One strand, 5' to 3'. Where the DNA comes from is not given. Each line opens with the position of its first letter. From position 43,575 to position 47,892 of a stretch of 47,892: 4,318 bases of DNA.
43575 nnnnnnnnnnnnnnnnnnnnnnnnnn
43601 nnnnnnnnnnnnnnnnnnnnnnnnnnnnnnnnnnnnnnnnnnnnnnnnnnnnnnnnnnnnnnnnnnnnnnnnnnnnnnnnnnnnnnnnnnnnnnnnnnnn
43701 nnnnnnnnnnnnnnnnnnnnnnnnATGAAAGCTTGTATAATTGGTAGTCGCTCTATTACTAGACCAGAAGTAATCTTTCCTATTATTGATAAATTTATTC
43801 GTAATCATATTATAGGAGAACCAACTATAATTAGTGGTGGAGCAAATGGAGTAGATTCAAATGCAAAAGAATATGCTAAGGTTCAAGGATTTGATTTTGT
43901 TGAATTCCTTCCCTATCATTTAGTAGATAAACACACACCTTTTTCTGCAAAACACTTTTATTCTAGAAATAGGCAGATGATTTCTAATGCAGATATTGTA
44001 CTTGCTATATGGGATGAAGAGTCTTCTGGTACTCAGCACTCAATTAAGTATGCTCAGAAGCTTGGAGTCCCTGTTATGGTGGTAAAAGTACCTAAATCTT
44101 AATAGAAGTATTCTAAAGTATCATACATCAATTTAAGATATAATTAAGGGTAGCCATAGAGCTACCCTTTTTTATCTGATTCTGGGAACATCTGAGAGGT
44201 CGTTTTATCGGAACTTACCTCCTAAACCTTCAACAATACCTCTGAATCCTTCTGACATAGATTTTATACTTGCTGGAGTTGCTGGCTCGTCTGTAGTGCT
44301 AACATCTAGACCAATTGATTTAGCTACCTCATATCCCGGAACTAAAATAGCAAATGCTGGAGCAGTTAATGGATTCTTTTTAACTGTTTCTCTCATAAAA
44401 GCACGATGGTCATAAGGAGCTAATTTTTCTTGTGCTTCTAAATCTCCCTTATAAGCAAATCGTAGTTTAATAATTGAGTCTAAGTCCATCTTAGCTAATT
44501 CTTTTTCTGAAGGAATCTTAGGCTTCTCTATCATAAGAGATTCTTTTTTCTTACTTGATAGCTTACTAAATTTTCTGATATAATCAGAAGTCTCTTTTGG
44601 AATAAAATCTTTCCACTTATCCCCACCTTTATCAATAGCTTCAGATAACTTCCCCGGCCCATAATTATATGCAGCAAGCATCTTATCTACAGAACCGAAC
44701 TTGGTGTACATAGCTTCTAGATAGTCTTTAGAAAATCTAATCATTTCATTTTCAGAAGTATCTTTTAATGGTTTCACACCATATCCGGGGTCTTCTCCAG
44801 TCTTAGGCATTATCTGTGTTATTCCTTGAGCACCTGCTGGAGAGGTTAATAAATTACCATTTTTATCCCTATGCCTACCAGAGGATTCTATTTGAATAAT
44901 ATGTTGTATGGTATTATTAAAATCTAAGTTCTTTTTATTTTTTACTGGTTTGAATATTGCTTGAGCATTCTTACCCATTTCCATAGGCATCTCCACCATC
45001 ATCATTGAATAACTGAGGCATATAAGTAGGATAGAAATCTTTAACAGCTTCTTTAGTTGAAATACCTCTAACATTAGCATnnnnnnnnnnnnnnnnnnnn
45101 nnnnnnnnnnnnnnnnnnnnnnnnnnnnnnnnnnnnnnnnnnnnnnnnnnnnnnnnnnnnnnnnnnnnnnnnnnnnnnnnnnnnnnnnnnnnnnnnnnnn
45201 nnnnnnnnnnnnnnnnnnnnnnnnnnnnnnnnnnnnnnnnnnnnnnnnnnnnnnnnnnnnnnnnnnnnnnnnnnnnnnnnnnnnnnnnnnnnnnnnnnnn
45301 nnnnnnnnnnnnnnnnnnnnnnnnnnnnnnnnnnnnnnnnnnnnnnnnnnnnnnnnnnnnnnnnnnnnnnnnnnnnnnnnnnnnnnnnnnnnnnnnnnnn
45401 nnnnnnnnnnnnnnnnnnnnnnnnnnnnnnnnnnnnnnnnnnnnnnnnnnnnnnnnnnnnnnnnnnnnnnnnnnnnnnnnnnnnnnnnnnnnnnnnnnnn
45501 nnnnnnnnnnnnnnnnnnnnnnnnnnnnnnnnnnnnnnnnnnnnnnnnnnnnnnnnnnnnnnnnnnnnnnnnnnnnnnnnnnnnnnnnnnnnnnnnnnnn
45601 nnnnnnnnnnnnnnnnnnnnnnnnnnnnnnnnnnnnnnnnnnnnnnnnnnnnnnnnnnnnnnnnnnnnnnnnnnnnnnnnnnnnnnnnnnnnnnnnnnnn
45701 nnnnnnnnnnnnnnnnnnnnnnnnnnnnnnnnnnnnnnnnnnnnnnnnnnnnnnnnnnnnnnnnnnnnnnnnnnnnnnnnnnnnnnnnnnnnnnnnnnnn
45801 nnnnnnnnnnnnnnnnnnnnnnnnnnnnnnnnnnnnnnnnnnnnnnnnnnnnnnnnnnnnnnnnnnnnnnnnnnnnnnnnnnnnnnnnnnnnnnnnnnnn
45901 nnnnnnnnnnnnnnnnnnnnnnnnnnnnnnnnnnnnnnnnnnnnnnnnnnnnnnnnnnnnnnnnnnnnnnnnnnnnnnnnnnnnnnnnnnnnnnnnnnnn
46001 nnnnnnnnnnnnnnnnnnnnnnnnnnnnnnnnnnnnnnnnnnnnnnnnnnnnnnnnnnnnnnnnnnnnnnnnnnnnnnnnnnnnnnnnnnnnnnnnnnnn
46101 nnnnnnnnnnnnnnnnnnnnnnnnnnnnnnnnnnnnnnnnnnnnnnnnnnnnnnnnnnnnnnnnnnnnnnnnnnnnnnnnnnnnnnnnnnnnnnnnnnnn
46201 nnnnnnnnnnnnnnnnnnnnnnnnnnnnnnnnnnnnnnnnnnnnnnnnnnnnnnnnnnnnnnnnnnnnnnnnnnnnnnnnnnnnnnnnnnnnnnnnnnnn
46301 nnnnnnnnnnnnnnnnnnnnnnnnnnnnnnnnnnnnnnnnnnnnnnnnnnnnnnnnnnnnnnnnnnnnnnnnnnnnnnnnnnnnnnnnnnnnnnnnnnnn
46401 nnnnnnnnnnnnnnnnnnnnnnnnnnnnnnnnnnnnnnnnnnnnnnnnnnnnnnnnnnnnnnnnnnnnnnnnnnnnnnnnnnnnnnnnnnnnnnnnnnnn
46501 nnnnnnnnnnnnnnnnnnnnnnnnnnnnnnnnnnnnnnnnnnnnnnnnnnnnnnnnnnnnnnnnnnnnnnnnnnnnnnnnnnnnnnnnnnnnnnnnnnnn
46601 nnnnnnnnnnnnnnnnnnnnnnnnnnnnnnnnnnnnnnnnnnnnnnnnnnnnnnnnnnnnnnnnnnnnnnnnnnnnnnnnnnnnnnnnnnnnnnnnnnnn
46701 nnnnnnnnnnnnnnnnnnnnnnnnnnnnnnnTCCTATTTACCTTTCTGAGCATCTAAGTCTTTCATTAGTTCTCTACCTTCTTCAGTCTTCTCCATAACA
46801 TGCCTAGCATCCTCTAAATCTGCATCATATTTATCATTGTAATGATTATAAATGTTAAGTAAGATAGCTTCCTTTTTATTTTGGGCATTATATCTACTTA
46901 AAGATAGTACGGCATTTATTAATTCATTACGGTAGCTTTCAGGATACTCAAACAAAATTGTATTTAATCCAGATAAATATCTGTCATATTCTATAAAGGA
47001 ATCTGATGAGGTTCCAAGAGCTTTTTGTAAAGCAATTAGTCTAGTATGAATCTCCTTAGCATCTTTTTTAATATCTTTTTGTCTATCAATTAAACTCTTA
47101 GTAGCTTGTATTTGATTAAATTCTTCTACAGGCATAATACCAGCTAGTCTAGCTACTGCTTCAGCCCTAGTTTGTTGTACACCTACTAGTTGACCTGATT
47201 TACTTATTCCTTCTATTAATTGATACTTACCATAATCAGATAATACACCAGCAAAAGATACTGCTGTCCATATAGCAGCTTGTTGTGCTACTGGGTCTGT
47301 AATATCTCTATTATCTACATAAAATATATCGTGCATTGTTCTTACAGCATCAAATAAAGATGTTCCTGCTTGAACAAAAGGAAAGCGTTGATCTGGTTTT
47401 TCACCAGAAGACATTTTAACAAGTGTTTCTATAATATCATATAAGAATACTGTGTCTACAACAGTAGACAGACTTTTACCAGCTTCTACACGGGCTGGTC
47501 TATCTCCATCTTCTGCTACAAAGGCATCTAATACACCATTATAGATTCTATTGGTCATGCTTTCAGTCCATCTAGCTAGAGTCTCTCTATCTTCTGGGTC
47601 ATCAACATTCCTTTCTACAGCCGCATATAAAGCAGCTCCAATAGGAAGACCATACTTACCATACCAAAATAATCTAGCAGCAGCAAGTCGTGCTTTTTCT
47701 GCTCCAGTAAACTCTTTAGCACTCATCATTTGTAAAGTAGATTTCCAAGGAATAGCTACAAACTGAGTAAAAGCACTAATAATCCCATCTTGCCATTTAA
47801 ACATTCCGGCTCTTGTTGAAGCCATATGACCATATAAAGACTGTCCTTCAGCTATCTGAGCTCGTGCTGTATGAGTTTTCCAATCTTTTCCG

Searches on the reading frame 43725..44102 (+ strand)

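Call 11: search_protein_families(library=phrogs, proteins=[window:43725-44102:+])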
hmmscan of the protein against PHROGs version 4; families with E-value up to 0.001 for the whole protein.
window:43725-44102:+ (125 aa): 4 families
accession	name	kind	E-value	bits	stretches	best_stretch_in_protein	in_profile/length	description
phrog_289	-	other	1.5e-24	87.8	1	1-123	23-141/500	GTP-binding domain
phrog_4299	-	unknown function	1.3e-06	28.7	0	71-124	210-263/322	-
phrog_16939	-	unknown function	1e-05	25.9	1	1-119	1-120/330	-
phrog_768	-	DNA, RNA and nucleotide metabolism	2.8e-05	24.7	0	3-72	6-75/191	DprA-like DNA recombination-mediator protein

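Call 21: search_protein_families(library=pfam, proteins=[window:43725-44102:+])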
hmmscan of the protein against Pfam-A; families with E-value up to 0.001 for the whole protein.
window:43725-44102:+ (125 aa): 4 families
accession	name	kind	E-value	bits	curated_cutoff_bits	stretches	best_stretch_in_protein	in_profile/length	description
PF02481.21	DNA_processg_A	-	6.8e-13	48.7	29.6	2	69-122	136-189/212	DNA recombination-mediator protein A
PF10686.14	YAcAr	-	2.6e-08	34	28.2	1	5-63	5-61/66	YspA, cpYpsA-related SLOG family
PF05014.21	Nuc_deoxyrib_tr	-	0.00016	22.3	28.8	1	59-120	30-96/117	Nucleoside 2-deoxyribosyltransferase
PF12694.12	cpYpsA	-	0.00056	20.1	26.2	0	35-122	1-98/145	Circularly permutated YpsA SLOG family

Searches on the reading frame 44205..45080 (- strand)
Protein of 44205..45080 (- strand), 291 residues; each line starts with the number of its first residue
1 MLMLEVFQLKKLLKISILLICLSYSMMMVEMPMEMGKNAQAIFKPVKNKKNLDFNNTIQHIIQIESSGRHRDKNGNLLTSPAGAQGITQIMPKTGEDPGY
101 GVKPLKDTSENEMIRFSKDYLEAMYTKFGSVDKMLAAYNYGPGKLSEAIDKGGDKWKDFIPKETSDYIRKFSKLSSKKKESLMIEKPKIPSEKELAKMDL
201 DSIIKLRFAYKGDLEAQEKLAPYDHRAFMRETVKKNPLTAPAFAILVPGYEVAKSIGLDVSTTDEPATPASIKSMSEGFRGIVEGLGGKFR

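Call 11: search_protein_families(library=phrogs, proteins=[window:44205-45080:-])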
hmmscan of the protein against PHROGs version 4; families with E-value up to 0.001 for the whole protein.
window:44205-45080:- (291 aa): 13 families
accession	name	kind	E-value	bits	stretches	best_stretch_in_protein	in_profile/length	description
phrog_19855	-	head and packaging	1.4e-26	93.4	1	47-176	1063-1192/1257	virion structural protein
phrog_28504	-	tail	8.4e-22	78.6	1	78-177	265-362/597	lytic tail fiber protein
phrog_14342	-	tail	2.3e-15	58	1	56-171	157-268/272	lytic tail fiber protein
phrog_1044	-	lysis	3.1e-14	53.2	1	56-156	237-342/900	endolysin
phrog_36437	-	unknown function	3.6e-14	53.7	1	49-164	228-349/374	-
phrog_669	-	lysis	1.8e-12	46.5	1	55-174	936-1052/1946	endolysin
phrog_10475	-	lysis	2.4e-12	47.3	1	56-177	288-402/700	endolysin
phrog_342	-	head and packaging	2.6e-11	43.3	1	56-200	31-168/1235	internal virion protein with endolysin domain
phrog_2013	-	tail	1.8e-09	37.9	1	40-192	469-607/657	lytic tail protein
phrog_19141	-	unknown function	3.7e-09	37.1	1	48-171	227-354/479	-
phrog_21143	-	tail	2.3e-06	27.3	1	79-148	37-104/576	lytic tail fiber protein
phrog_13449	-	other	5.2e-05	23.9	1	41-146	9-103/269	transglycosylase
phrog_1506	-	tail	8.1e-05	21.8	1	40-181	671-807/1269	tail length tape measure protein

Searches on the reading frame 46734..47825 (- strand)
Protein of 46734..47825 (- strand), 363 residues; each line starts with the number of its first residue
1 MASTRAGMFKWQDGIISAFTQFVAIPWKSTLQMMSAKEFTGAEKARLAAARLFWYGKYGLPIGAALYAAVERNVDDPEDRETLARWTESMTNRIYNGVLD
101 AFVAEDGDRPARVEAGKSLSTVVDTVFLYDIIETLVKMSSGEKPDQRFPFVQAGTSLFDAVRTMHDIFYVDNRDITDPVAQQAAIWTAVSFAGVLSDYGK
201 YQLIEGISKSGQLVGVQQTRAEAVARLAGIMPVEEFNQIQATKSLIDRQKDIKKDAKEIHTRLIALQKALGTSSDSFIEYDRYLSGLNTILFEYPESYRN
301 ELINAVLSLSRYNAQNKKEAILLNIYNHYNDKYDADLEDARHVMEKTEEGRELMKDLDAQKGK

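Call 12: search_protein_families(library=phrogs, proteins=[window:46734-47825:-])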
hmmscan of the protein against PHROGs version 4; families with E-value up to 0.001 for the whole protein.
window:46734-47825:- (363 aa): 2 families
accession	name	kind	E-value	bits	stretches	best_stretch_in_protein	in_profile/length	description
phrog_18427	-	unknown function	1.1e-06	27.6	1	5-280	1201-1467/1554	-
phrog_12003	-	head and packaging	2.7e-06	26.4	1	5-72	1085-1151/1440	internal virion protein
